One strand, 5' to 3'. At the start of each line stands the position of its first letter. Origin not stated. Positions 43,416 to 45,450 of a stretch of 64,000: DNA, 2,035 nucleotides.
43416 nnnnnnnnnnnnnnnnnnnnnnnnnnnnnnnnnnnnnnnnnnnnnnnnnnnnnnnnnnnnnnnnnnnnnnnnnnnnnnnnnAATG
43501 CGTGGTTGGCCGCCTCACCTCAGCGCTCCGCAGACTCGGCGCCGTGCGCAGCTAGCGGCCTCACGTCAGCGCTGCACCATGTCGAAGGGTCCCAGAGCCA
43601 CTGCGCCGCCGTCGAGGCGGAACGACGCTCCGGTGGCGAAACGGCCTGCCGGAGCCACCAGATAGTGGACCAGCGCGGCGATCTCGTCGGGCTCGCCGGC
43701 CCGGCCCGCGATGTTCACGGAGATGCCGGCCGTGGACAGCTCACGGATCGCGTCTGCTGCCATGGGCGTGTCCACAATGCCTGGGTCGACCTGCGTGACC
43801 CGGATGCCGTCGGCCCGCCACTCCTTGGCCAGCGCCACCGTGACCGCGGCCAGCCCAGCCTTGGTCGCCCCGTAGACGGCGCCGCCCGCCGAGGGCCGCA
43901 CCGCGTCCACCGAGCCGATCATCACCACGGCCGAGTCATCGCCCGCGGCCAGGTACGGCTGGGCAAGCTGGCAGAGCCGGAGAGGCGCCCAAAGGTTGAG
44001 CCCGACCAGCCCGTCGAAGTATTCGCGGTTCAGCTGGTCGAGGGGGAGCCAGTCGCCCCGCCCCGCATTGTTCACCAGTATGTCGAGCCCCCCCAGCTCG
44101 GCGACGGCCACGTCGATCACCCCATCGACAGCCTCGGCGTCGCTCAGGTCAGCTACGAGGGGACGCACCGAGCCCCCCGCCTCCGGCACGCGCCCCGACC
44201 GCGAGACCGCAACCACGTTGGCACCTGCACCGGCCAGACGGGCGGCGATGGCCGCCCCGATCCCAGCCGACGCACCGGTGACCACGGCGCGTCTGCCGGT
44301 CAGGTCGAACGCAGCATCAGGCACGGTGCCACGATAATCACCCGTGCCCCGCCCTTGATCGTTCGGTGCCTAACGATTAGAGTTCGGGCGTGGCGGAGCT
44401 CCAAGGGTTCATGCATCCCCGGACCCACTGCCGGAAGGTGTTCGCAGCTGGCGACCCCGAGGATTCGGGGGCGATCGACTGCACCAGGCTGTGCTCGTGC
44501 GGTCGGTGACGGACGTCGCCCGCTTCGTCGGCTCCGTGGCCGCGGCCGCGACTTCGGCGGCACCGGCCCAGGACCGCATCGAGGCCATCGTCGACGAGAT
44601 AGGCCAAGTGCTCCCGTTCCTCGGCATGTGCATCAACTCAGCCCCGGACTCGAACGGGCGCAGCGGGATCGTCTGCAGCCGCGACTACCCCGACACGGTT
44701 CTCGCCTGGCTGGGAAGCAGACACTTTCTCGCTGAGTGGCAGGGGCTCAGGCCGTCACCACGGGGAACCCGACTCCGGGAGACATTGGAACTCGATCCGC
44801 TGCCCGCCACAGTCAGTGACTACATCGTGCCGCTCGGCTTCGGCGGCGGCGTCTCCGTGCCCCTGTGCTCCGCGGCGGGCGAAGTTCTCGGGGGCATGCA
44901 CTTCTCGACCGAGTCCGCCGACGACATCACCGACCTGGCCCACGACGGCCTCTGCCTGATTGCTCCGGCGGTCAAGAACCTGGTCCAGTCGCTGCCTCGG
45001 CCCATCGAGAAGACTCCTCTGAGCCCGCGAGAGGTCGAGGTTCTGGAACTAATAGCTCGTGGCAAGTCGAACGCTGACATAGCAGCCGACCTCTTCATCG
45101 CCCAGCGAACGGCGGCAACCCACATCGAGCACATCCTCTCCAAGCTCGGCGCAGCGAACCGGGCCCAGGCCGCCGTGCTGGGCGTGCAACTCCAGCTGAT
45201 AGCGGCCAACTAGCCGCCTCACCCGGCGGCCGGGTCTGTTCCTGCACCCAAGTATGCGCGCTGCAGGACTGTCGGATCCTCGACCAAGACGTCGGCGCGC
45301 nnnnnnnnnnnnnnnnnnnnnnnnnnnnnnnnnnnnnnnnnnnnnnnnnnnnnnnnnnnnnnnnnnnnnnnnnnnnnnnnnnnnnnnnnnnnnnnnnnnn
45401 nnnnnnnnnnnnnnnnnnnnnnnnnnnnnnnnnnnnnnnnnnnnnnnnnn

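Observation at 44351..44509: Leaderless promoter plus relic ADC N-terminus forms an upstream ORF apparently coupled to the LuxR regulator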

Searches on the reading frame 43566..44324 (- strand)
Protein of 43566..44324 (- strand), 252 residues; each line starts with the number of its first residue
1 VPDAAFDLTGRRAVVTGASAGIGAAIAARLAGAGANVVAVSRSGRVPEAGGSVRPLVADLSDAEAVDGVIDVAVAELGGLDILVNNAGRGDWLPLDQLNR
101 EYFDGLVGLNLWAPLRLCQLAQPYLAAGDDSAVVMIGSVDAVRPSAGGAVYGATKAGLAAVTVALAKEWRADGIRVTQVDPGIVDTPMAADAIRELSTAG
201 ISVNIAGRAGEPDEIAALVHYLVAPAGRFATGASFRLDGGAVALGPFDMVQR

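Call 10: search_protein_families(library=pfam, proteins=[window:43566-44324:-], max_evalue=0.01)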
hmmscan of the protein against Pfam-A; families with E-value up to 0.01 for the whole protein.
window:43566-44324:- (252 aa): 5 families
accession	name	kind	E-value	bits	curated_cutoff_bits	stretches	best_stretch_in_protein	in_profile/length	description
PF13561.12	adh_short_C2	-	4.3e-43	148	27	1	17-240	1-234/236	Enoyl-(Acyl carrier protein) reductase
PF00106.31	adh_short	-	6.4e-43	146.9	26.6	1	13-192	3-190/195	short chain dehydrogenase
PF08659.16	KR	-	4.6e-08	33.6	22.6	1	14-184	4-178/180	KR domain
PF23441.1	SDR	-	6.7e-07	29.4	27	1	39-240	48-254/258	SDR-like rossmann domain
PF01370.27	Epimerase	-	0.00046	20.1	20.9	1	14-71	2-61/240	NAD dependent epimerase/dehydratase family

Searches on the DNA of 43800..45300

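Call 59: search_rna_families(source=window, start=43800, end=45300, threshold=evalue, max_evalue=1)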
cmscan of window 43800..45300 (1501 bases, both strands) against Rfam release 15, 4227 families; matches with E-value up to 1: 0.
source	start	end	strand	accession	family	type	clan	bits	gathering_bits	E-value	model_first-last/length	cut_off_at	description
